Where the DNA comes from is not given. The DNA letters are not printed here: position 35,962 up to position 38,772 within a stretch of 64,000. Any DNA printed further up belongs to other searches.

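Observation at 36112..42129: Two-gene McrBC-like module (giant AAA+ NTPase plus PD-(D/E)xK nuclease): candidate uncharacterised defence system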

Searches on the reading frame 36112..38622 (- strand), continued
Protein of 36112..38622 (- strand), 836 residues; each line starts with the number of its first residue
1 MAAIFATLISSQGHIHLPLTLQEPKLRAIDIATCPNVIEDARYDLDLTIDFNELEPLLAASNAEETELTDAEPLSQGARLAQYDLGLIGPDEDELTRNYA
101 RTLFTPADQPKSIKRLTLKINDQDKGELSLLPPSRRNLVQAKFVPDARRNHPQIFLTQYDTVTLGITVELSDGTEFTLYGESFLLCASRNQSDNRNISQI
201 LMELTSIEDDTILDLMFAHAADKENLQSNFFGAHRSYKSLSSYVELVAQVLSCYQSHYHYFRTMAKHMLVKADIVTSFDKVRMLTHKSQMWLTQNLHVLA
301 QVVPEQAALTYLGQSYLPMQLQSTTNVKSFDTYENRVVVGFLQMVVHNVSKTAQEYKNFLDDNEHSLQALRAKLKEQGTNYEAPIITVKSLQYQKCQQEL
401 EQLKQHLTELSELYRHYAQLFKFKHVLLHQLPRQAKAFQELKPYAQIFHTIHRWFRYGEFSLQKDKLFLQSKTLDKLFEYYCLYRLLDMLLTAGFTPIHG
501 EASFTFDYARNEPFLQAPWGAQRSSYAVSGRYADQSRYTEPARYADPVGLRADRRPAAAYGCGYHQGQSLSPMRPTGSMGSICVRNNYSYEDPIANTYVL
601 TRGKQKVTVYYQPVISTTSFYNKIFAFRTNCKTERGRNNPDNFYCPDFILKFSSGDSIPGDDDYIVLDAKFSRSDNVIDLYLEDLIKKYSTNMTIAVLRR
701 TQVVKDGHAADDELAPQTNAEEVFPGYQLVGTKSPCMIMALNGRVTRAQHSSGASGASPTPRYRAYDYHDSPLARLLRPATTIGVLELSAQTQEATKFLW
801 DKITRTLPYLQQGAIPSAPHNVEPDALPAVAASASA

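Call 57: search_protein_families(library=pfam, alignment_id=A8, max_evalue=0.01)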
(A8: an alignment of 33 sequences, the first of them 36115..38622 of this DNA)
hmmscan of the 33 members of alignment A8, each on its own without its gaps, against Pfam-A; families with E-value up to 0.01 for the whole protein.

A. member 1, window:36115-38622:- (836 aa): 1 family
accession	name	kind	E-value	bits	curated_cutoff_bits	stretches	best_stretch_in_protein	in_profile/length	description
PF09823.15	DUF2357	-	6.8e-05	22.7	23.3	1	266-375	104-207/251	Domain of unknown function (DUF2357)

B. families by the number of members that match (of 33 scanned): 3 families
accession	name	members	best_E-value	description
PF09823.15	DUF2357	30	4.5e-09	Domain of unknown function (DUF2357)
PF04411.18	PDDEXK_7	11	1.3e-07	PD-(D/E)XK nuclease superfamily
PF08722.17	Tn7_TnsA-like_N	1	0.0047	TnsA-like endonuclease N terminal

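Call 69: predict_structure(alignment_id=A8)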
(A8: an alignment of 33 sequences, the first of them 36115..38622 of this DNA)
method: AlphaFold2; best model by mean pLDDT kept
length: 836 residues; sequences in the alignment: 33
mean_pLDDT: 69.9   pTM: 0.62
mean pLDDT of the five models: 69.9, 68.5, 68.1, 68.2, 65.9
residues with pLDDT >= 90: 119; 70-90: 393; 50-70: 140; < 50: 184
segments of 3 or more residues with pLDDT < 50: 66-99, 148-150, 220-237, 520-589, 635-638, 704-720, 749-761, 814-836
pLDDT, mean of each block of 10 residues (from residue 1): 75 81 68 70 84 83 51 39 35 43 79 85 79 76 67 57 84 83 74 70 69 69 35 49 85 92 87 83 82 86 77 84 84 90 90 84 70 60 66 79 91 91 78 85 90 76 66 76 91 86 76 63 29 25 31 29 23 25 37 79 92 85 87 51 84 84 90 74 88 88 45 39 69 93 64 37 76 85 87 83 90 47 33 33
secondary structure, 60 per line:
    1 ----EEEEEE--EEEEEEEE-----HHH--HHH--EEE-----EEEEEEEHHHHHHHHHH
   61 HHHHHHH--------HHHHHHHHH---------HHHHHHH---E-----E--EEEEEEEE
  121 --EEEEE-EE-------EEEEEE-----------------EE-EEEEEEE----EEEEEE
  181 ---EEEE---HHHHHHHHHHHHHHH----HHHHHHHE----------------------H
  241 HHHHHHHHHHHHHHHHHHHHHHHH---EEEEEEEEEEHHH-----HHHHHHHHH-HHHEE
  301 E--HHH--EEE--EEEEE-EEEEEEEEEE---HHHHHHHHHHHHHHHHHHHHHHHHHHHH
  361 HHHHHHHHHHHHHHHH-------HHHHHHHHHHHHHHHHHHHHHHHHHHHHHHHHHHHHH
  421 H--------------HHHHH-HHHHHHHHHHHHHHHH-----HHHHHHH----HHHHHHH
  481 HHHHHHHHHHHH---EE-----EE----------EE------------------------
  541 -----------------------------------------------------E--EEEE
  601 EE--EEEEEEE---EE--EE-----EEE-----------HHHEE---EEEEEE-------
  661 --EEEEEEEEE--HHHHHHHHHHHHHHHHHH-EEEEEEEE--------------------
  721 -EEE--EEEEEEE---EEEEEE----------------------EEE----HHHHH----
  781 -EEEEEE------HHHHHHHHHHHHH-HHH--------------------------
elements in order (helices of 4 or more, strands of 3 or more residues): E5-10 E13-20 E36-38 E44-50 H51-67 H76-84 H94-100 E113-120 E123-127 E138-143 E164-170 E175-180 E184-187 H191-205 H210-216 H240-264 E268-277 H286-294 E299-301 E309-311 E314-318 E320-329 H333-376 H384-421 H436-440 H442-457 H463-469 H474-492 E597-602 E605-611 E626-628 E648-653 E663-671 H674-691 E693-700 E722-724 E727-733 E737-742 E765-767 H772-776 E782-787 H794-806

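Call 73: fold_search(model_id=the predicted structure, library=pdb)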
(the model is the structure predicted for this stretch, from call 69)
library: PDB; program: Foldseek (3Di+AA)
matches with E <= 10: 576; with E <= 0.001: 0
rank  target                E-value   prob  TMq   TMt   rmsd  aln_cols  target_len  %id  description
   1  7z0l_B                8.9e-03  0.11  0.05  0.10  30.1       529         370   12  IL-27 signalling complex (released 2022-07-27)
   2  5nok_A                1.3e-02  0.21  0.09  0.11  25.5       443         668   10  Polysaccharide Lyase BACCELL_00875 (released 2017-06-28)
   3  6s7t_F                4.2e-02  0.41  0.10  0.25  33.5       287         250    9  Cryo-EM structure of human oligosaccharyltransferase complex OST-B (released 2019-12-18)
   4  6hz4_M                5.7e-02  0.69  0.15  0.30  16.2       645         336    8  Structure of McrBC without DNA binding domains (one half of the full complex) (released 2019-07-24)
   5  7k58_C                7.3e-02  0.08  0.06  0.02  39.4       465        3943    7  Structure of outer-arm dyneins bound to microtubule with microtubule binding state 1(MTBS-1) (released 2021-09-29)
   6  6hz3_A                1.1e-01  0.08  0.06  0.12  40.3       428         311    9  THE GLIC PENTAMERIC LIGAND-GATED ION CHANNEL MUTANT E243G (released 2018-12-19)
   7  4z29_B                2.0e-01  0.25  0.06  0.26  19.7       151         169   12  Crystal structure of the magnetobacterial protein MtxA C-terminal domain (released 2015-06-03)
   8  4z29_A                2.0e-01  0.20  0.06  0.24  19.8       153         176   14  Crystal structure of the magnetobacterial protein MtxA C-terminal domain (released 2015-06-03)
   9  6tzz_A                2.3e-01  0.47  0.07  0.19  14.9       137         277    9  Crystal Structure of Tetrahymena Thermophila Lipin Phosphatidic Acid Phosphatase with Magnesium (released 2020-03-18)
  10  9rmm_A                2.4e-01  0.15  0.09  0.16  26.0       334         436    8  Crystal structure of outer membrane SilC (released 2025-07-23)
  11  6hy9_A                2.5e-01  0.08  0.07  0.15  40.1       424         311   11  THE GLIC PENTAMERIC LIGAND-GATED ION CHANNEL MUTANT Q193M (released 2018-12-19)
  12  2yrl_MODEL_1_A        2.9e-01  0.44  0.05  0.32   7.3        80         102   10  Solution structure of the PKD domain from KIAA 1837 protein (released 2007-10-02)
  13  6e57_A                2.9e-01  0.23  0.05  0.09  14.3       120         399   13  Bacteroides ovatus mixed-linkage glucan utilization locus (MLGUL) SGBP-B in complex with mixed-linkage heptasaccharide (released 2019-05-29)
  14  6e9b_C                3.1e-01  0.41  0.06  0.10   7.0        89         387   16  Bacteroides ovatus mixed-linkage glucan utilization locus (MLGUL) SGBP-B in complex with mixed-linkage heptasaccharide (released 2019-05-15)
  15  3bc9_A                3.1e-01  0.15  0.06  0.09  13.6       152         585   10  Alpha-amylase B in complex with acarbose (released 2008-04-22)
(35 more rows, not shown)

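Call 77: search_protein_families(library=padloc, proteins=[L018:4937-7459:+, L018:7493-9361:+, L030:5247-7787:+, L030:7803-9764:+, L061:5057-7711:+, L061:7725-9578:+, L064:4654-7731:+, L064:7743-9551:+, L084:4800-7340:+, L084:7350-9194:+], max_evalue=0.001)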
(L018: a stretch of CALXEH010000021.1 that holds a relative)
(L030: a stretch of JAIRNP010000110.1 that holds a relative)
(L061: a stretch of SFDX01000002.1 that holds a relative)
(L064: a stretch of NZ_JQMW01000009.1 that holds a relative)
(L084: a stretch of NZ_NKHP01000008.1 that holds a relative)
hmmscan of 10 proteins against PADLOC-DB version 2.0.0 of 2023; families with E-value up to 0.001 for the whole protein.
L018:4937-7459:+ (841 aa): 4 families
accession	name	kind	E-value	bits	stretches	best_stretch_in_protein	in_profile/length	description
PDLC04547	PDC-M26A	-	5.6e-28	95.9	2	314-635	132-426/724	-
PDLC04140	mad8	-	2.6e-06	25.2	1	523-591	24-74/314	mads_8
PDLC03859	LmuB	-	4e-06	24.3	1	240-451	268-491/611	-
PDLC00580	JetC3|JetC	-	1.1e-05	21.9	1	251-454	605-801/1068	DUF3584 domain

L018:7493-9361:+ (623 aa): 0 families

L030:5247-7787:+ (847 aa): 3 families
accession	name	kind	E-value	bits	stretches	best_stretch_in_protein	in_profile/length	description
PDLC04547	PDC-M26A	-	2.4e-29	100.4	2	340-643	149-428/724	-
PDLC03859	LmuB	-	4.5e-09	34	1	213-447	290-480/611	-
PDLC04140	mad8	-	0.00049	17.7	0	531-594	24-70/314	mads_8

L030:7803-9764:+ (654 aa): 0 families

L061:5057-7711:+ (885 aa): 2 families
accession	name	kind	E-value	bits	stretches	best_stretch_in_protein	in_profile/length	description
PDLC04547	PDC-M26A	-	3.9e-20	70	2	555-691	310-434/724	-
PDLC03868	LmuB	-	0.00044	16.7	1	312-465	305-459/1035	-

L061:7725-9578:+ (618 aa): 0 families

L064:4654-7731:+ (1026 aa): 1 family
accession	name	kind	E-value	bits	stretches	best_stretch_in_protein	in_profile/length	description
PDLC04547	PDC-M26A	-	1.4e-25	88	2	379-824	10-440/724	-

L064:7743-9551:+ (603 aa): 0 families

L084:4800-7340:+ (847 aa): 2 families
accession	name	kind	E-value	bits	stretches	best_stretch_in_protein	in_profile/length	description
PDLC04547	PDC-M26A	-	1.5e-19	68.1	2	320-641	124-428/724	-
PDLC04140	mad8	-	0.00057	17.5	0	536-566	29-61/314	mads_8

L084:7350-9194:+ (615 aa): 0 families

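Call 91: search_protein_families(library=pfam, proteins=[L064:4654-7731:+, L061:5057-7711:+, L051:5000-7591:+, L084:4800-7340:+], max_evalue=0.01)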
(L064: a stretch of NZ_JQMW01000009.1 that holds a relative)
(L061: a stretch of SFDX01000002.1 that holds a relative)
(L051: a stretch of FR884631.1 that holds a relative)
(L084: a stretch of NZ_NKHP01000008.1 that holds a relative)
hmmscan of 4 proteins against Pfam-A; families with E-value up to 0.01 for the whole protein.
L064:4654-7731:+ (1026 aa): 1 family
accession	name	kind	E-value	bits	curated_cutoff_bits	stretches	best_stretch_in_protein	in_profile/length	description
PF07728.20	AAA_5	-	0.002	18.6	22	1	706-858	4-138/139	AAA domain (dynein-related subfamily)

L061:5057-7711:+ (885 aa): 5 families
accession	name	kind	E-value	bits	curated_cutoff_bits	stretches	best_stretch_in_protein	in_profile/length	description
PF13401.12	AAA_22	-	0.00082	20.1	27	1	579-630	7-53/130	AAA domain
PF00004.35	AAA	-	0.0013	19.6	21.2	1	582-670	3-66/131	ATPase family associated with various cellular activities (AAA)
PF13238.12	AAA_18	-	0.0022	18.9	29.4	0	582-626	3-42/128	AAA domain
PF12329.13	TMF_DNA_bd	-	0.0028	18.1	35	1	305-362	6-63/74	TATA element modulatory factor 1 DNA binding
PF18504.6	Csm1_N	-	0.0048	17.7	26.3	1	312-357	21-66/70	Csm1 N-terminal domain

L051:5000-7591:+ (864 aa): 5 families
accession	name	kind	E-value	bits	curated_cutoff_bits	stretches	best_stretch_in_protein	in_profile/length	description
PF07728.20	AAA_5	-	0.0014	19.1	22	0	553-707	4-138/139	AAA domain (dynein-related subfamily)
PF00005.33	ABC_tran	-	0.0048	18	25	0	539-571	2-34/137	ABC transporter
PF13191.12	AAA_16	-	0.0051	17.8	32.6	0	529-594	3-66/167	AAA ATPase domain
PF13401.12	AAA_22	-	0.0051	17.6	27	0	548-648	5-96/130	AAA domain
PF06419.17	COG6_N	-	0.0075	16.8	27.4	0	380-445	29-93/114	Conserved oligomeric complex COG6, N-terminal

L084:4800-7340:+ (847 aa): 6 families
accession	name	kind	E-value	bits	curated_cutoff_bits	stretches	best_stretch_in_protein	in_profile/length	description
PF00004.35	AAA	-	3.8e-05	24.6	21.2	1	538-627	2-67/131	ATPase family associated with various cellular activities (AAA)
PF07728.20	AAA_5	-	0.00064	20.2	22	1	538-691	3-138/139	AAA domain (dynein-related subfamily)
PF13238.12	AAA_18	-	0.0048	17.8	29.4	1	538-591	2-45/128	AAA domain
PF13604.12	AAA_30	-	0.007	16.6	27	0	529-557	13-41/191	AAA domain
PF13401.12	AAA_22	-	0.0086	16.8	27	0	533-626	4-93/130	AAA domain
PF13086.12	AAA_11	-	0.0092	16.2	27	1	530-558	13-41/257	AAA domain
